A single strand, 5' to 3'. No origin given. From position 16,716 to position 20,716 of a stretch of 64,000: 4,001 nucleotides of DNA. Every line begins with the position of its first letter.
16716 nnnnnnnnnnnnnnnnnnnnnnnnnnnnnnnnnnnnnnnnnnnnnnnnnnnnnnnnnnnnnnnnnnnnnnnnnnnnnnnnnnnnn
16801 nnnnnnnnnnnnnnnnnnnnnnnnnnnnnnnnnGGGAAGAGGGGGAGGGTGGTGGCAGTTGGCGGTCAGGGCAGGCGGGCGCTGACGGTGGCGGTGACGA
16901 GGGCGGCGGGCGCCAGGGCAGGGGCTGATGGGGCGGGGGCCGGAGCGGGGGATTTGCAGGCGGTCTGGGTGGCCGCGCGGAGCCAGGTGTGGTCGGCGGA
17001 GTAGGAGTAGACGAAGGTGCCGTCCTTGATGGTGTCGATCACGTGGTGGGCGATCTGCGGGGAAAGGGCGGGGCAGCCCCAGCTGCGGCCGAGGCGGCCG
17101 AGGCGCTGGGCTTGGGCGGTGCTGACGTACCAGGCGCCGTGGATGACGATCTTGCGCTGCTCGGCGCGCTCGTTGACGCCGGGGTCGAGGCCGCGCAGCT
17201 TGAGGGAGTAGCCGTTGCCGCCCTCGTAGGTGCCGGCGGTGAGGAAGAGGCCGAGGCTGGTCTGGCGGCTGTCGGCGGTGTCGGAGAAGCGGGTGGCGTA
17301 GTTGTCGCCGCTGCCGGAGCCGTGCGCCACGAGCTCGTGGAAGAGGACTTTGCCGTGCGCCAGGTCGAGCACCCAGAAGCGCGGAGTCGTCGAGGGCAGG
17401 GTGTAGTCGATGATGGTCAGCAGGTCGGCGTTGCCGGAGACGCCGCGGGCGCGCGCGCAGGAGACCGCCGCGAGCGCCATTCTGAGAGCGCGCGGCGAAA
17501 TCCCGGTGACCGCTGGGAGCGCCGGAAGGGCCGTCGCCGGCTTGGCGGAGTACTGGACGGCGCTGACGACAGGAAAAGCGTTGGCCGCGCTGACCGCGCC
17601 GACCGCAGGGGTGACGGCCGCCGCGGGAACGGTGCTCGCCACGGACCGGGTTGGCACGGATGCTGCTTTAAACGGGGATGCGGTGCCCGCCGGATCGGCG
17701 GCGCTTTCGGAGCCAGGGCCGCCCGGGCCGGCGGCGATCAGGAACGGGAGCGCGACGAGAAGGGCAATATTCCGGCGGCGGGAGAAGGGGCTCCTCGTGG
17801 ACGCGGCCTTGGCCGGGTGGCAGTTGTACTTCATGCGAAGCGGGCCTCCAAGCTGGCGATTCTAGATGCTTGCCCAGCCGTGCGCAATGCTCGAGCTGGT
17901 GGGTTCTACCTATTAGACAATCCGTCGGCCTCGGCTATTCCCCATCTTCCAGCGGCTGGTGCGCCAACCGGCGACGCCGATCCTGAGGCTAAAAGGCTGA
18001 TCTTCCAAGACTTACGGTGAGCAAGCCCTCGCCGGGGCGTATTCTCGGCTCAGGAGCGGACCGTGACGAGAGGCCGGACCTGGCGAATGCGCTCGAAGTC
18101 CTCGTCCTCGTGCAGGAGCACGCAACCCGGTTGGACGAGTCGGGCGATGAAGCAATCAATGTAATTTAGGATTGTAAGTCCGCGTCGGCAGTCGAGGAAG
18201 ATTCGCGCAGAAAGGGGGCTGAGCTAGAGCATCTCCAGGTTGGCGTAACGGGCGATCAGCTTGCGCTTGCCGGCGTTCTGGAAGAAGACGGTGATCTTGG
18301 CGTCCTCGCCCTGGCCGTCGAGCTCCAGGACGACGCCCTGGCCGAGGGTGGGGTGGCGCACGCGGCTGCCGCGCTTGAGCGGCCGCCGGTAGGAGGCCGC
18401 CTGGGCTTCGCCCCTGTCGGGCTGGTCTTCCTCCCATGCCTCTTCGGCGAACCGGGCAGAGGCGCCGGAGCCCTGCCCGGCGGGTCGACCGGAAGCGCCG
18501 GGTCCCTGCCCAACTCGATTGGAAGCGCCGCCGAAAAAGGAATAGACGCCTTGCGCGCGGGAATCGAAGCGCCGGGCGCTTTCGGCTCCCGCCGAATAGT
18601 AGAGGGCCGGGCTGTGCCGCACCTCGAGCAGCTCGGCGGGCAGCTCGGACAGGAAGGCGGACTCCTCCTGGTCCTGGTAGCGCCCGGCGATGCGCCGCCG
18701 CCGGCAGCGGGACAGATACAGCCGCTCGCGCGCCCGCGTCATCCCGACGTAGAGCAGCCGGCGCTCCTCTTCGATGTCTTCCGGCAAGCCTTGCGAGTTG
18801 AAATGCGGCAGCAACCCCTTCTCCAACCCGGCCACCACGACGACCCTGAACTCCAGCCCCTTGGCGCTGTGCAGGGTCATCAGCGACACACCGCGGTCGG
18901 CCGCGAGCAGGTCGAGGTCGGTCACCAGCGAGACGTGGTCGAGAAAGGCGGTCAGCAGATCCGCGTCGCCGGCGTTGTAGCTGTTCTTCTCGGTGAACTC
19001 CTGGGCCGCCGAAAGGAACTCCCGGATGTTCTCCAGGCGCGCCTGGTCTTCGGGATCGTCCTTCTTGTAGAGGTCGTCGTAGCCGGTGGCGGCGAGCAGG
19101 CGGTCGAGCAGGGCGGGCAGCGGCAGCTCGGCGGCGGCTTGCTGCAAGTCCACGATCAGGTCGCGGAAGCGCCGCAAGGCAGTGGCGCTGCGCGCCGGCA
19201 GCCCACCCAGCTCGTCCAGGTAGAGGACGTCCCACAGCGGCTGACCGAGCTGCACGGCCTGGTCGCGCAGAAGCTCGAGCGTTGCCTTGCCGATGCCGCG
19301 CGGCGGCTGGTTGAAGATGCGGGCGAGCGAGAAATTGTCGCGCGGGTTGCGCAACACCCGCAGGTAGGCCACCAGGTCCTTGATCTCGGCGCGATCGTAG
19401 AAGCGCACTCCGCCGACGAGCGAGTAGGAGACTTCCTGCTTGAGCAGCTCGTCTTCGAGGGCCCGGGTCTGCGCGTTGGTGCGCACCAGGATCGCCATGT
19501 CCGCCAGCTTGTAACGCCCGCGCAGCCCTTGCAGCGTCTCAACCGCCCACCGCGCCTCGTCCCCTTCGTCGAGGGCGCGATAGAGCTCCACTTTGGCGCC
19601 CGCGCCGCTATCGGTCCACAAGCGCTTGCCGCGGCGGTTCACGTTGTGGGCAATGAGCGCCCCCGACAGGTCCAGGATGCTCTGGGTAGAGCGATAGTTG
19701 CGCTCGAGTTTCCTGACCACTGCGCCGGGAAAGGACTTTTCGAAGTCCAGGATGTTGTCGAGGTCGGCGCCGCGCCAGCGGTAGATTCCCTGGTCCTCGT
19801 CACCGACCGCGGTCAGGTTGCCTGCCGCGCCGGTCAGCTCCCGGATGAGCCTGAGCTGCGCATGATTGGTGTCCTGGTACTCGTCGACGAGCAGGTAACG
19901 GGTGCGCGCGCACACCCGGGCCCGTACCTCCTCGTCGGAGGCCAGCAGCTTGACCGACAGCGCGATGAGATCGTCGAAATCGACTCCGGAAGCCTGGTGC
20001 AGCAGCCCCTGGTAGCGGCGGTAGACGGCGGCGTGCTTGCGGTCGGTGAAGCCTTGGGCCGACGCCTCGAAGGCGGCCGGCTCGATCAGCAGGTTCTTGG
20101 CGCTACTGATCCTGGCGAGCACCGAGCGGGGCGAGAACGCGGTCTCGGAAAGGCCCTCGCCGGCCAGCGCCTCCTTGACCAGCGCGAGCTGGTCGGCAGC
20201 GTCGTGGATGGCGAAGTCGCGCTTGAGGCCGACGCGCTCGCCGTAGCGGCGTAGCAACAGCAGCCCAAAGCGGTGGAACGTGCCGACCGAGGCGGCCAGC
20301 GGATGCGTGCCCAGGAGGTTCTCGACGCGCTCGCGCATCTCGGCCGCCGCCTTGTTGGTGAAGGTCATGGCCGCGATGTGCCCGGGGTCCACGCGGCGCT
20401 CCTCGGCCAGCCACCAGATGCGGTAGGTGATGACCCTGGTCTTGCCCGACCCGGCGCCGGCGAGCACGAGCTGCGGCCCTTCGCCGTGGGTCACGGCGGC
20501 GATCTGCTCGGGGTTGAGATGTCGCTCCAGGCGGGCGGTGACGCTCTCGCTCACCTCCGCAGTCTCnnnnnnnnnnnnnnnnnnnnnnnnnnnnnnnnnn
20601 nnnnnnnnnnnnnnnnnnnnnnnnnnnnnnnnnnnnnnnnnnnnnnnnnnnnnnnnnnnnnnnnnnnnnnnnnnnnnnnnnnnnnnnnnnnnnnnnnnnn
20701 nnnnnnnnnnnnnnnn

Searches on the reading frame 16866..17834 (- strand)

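Call 33: search_protein_families(library=pfam, proteins=[window:16866-17834:-], max_evalue=0.00001)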
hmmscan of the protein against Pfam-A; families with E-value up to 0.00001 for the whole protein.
window:16866-17834:- (322 aa): 1 family
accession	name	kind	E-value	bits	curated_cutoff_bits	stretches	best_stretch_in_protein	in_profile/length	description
PF13645.11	YkuD_2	-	8.1e-63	211.3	27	1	111-278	4-169/169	L,D-transpeptidase catalytic domain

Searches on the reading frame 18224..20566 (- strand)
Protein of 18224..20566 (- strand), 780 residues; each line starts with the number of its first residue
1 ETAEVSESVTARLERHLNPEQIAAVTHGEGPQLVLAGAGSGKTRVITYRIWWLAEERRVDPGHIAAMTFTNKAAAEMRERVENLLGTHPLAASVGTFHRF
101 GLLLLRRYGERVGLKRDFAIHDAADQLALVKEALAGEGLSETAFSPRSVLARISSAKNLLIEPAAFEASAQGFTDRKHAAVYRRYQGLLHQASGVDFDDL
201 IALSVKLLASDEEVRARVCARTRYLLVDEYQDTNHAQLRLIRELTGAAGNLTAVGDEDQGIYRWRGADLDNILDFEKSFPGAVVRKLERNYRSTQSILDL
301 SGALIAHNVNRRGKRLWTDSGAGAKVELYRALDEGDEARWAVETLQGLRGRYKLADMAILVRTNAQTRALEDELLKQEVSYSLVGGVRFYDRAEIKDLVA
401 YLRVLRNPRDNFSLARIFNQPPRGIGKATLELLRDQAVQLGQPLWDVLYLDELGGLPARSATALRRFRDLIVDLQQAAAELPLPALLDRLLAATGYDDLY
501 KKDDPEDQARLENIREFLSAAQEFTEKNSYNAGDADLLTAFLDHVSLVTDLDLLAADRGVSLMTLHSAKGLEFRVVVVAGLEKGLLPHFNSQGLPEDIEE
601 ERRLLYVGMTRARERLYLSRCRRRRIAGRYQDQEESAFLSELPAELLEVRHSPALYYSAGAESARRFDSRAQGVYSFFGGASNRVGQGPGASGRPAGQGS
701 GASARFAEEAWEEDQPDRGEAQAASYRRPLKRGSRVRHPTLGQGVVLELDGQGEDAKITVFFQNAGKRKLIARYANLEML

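Call 33: search_protein_families(library=pfam, proteins=[window:18224-20566:-], max_evalue=0.00001)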
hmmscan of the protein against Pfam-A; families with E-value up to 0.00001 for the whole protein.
window:18224-20566:- (780 aa): 6 families
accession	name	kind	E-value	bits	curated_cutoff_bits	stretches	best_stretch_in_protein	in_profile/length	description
PF00580.27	UvrD-helicase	-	1.2e-79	268.3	23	1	17-280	1-271/271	UvrD/REP helicase N-terminal domain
PF13361.12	UvrD_C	-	1.8e-70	238.6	25.6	2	286-446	2-163/350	UvrD-like helicase C-terminal domain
PF13245.12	AAA_19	-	4.2e-22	79.2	25.1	1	24-263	4-132/134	AAA domain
PF13538.12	UvrD_C_2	-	7e-11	42.3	27.4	1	561-618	3-51/52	UvrD-like helicase C-terminal domain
PF21196.3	PcrA_UvrD_tudor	-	4.5e-08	33.3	23.9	1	733-775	2-44/48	PcrA/UvrD tudor domain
PF13604.12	AAA_30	-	8.1e-06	26.1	27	0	17-81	2-66/191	AAA domain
